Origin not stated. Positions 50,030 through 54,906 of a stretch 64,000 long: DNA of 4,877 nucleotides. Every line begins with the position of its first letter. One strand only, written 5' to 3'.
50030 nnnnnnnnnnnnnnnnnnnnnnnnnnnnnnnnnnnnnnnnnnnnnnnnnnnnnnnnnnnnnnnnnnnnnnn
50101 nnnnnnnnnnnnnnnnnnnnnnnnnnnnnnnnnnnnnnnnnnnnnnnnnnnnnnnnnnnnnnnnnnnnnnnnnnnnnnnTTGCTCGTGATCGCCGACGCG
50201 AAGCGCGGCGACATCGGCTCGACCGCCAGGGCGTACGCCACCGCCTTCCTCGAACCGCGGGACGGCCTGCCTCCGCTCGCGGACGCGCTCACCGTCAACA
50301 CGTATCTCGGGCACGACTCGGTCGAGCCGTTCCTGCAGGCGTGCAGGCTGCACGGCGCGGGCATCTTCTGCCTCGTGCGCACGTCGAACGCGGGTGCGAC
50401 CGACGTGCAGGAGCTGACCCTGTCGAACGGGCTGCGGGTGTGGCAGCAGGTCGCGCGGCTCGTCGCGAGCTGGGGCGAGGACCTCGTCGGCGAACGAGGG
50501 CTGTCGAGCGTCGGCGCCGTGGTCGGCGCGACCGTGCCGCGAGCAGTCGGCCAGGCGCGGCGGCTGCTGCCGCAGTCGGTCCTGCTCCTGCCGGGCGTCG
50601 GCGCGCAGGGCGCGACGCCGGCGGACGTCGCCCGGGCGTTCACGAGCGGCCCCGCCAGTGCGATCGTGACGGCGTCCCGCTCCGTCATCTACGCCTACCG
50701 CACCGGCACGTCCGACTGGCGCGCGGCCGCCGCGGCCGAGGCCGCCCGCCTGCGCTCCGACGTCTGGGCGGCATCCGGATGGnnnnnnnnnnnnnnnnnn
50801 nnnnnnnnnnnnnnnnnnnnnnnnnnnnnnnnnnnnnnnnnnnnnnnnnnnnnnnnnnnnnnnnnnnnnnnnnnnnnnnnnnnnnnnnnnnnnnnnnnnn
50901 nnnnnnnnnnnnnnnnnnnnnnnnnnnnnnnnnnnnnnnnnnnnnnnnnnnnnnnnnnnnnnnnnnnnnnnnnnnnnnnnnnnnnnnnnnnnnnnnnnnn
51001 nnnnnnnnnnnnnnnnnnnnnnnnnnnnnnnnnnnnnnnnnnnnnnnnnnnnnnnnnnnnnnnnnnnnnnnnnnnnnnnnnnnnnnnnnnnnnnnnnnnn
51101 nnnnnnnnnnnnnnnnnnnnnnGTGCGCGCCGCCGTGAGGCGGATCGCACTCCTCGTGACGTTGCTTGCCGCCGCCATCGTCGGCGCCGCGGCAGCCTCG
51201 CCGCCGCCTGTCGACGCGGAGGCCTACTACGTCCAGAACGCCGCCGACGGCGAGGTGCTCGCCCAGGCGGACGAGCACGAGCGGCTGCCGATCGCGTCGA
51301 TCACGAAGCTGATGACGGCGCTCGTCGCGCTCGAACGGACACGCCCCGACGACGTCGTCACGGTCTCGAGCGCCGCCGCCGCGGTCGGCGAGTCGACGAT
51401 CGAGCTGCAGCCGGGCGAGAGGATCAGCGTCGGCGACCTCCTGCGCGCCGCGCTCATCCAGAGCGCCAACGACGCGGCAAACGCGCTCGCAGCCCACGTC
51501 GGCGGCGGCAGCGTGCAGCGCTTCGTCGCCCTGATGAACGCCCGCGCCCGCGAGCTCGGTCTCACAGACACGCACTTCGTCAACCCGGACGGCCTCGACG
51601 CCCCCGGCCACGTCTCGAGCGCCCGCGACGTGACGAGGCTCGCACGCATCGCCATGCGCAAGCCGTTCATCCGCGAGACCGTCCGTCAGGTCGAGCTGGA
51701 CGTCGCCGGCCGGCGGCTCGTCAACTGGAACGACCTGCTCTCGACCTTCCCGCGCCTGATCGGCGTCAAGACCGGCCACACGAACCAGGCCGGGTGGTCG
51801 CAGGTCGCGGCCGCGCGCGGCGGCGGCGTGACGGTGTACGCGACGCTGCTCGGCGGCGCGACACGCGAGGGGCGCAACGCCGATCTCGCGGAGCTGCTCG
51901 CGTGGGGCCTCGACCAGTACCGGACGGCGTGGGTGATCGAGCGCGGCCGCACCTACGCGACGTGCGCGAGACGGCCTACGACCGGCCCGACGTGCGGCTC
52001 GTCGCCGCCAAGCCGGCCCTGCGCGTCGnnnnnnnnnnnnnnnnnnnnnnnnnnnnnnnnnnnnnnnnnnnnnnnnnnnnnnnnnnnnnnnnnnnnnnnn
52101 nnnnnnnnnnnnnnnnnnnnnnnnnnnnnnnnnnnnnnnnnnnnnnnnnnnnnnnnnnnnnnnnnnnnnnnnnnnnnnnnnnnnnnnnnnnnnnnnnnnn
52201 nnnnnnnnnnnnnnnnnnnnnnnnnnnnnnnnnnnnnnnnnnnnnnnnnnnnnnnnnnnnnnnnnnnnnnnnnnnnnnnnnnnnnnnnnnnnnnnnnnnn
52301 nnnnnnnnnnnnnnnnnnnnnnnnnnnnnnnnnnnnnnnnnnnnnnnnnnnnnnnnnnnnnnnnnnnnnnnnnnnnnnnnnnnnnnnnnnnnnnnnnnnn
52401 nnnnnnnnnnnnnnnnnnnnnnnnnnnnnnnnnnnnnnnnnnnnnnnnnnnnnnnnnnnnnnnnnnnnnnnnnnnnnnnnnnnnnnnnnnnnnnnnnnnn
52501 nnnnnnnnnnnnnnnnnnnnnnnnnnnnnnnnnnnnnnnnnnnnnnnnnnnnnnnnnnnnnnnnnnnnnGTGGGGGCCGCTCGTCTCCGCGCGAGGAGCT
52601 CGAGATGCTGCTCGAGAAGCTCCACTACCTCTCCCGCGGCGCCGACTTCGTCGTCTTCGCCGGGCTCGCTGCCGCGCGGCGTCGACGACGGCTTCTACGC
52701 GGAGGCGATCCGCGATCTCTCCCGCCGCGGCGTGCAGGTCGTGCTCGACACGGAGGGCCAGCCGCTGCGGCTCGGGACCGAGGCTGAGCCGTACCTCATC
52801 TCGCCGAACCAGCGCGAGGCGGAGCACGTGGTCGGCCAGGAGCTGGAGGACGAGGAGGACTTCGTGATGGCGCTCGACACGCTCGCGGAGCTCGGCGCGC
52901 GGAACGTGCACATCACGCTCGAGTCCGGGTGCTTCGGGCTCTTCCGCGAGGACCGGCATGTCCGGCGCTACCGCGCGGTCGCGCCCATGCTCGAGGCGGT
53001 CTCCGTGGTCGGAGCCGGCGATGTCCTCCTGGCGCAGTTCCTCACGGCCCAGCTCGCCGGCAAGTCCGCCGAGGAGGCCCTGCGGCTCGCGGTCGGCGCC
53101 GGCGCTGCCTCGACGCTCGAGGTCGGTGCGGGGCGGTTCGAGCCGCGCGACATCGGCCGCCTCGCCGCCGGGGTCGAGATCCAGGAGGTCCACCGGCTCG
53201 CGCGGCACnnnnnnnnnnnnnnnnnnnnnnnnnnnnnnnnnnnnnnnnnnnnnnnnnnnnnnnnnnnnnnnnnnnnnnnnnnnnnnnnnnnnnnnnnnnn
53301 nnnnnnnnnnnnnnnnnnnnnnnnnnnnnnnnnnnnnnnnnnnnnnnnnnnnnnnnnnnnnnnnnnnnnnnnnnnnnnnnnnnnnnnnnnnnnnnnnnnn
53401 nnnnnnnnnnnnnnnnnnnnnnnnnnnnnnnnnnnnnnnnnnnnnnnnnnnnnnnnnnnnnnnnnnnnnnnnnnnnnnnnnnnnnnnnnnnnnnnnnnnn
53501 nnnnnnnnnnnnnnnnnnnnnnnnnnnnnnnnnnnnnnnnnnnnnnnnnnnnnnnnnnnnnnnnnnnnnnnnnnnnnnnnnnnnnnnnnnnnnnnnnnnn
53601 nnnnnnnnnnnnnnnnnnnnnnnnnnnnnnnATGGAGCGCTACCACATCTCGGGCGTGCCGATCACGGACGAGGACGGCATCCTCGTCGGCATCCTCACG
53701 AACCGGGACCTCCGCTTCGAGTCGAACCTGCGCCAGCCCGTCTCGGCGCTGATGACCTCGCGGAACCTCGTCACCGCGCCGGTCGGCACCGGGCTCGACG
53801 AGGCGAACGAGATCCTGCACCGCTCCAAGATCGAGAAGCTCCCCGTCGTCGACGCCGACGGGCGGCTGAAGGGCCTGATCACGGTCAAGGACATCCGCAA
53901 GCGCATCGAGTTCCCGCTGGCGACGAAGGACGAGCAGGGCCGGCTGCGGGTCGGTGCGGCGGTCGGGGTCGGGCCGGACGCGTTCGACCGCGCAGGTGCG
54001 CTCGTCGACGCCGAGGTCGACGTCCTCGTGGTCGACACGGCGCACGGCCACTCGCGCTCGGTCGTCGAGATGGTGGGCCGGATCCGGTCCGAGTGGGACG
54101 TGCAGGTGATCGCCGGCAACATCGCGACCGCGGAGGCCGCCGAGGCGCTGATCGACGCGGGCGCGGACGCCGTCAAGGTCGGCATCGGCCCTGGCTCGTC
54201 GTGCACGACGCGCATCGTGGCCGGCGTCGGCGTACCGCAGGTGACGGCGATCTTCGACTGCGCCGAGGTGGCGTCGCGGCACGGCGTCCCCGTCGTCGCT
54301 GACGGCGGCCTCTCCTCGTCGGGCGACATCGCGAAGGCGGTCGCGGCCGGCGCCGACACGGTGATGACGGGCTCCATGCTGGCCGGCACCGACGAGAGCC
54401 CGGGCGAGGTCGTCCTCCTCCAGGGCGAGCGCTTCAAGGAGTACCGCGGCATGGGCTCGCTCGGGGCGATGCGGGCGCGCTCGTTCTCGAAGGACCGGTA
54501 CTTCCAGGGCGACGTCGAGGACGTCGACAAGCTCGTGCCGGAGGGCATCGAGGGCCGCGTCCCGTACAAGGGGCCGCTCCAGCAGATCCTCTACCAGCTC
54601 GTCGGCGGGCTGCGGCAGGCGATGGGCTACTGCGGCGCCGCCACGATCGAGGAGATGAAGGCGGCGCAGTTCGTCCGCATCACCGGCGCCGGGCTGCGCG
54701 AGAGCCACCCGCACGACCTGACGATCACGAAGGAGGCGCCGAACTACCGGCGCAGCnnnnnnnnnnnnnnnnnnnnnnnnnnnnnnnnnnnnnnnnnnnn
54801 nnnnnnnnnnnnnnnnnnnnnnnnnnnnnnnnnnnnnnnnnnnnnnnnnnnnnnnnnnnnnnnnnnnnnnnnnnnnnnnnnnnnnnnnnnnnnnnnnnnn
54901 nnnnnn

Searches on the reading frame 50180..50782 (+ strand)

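Call 69: search_protein_families(library=pfam, proteins=[window:50180-50782:+], max_evalue=0.00001)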
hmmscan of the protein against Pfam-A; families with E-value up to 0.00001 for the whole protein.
window:50180-50782:+ (201 aa): 1 family
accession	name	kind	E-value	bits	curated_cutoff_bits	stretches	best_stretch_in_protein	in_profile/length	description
PF00215.30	OMPdecase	-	2.1e-18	67.5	27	1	2-172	53-211/221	Orotidine 5'-phosphate decarboxylase / HUMPS family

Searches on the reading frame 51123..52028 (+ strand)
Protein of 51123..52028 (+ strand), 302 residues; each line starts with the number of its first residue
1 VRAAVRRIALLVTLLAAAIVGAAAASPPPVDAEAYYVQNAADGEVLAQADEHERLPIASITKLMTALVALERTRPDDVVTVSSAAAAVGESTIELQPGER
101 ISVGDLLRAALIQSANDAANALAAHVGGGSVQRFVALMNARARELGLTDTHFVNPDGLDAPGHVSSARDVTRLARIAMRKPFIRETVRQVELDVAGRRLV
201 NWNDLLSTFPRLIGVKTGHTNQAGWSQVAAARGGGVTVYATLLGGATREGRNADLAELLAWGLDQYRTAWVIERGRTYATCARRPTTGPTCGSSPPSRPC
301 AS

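Call 69: search_protein_families(library=pfam, proteins=[window:51123-52028:+], max_evalue=0.00001)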
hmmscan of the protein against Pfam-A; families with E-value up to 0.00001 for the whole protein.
window:51123-52028:+ (302 aa): 2 families
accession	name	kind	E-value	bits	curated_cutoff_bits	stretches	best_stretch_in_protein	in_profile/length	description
PF00768.25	Peptidase_S11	-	1.1e-54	185.9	27.6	1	24-245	4-237/239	D-alanyl-D-alanine carboxypeptidase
PF13354.11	Beta-lactamase2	-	2.8e-13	50.1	22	1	35-174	2-143/214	Beta-lactamase enzyme family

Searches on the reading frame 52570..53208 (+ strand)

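Call 69: search_protein_families(library=pfam, proteins=[window:52570-53208:+], max_evalue=0.00001)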
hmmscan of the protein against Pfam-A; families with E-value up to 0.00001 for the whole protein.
window:52570-53208:+ (213 aa): 1 family
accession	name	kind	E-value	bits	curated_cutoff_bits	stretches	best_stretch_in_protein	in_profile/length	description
PF00294.29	PfkB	-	4.8e-20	72.5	25.8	1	32-190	137-298/302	pfkB family carbohydrate kinase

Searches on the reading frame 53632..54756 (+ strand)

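Call 69: search_protein_families(library=pfam, proteins=[window:53632-54756:+], max_evalue=0.00001)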
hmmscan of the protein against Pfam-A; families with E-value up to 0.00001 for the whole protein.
window:53632-54756:+ (375 aa): 5 families
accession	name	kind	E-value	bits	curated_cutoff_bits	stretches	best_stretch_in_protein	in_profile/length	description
PF00478.31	IMPDH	-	3.1e-122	408.3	25.6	1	87-361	75-345/345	IMP dehydrogenase / GMP reductase domain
PF00571.33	CBS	-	1.8e-19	70.2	24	1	37-92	1-55/57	CBS domain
PF01070.24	FMN_dh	-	5.6e-10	39.2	24.9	1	145-248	207-303/350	FMN-dependent dehydrogenase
PF03060.21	NMO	-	9.6e-07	28.9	28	1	129-260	112-235/331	Nitronate monooxygenase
PF00977.27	His_biosynth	-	8.4e-06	25.8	23.6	0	212-249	67-104/228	Histidine biosynthesis protein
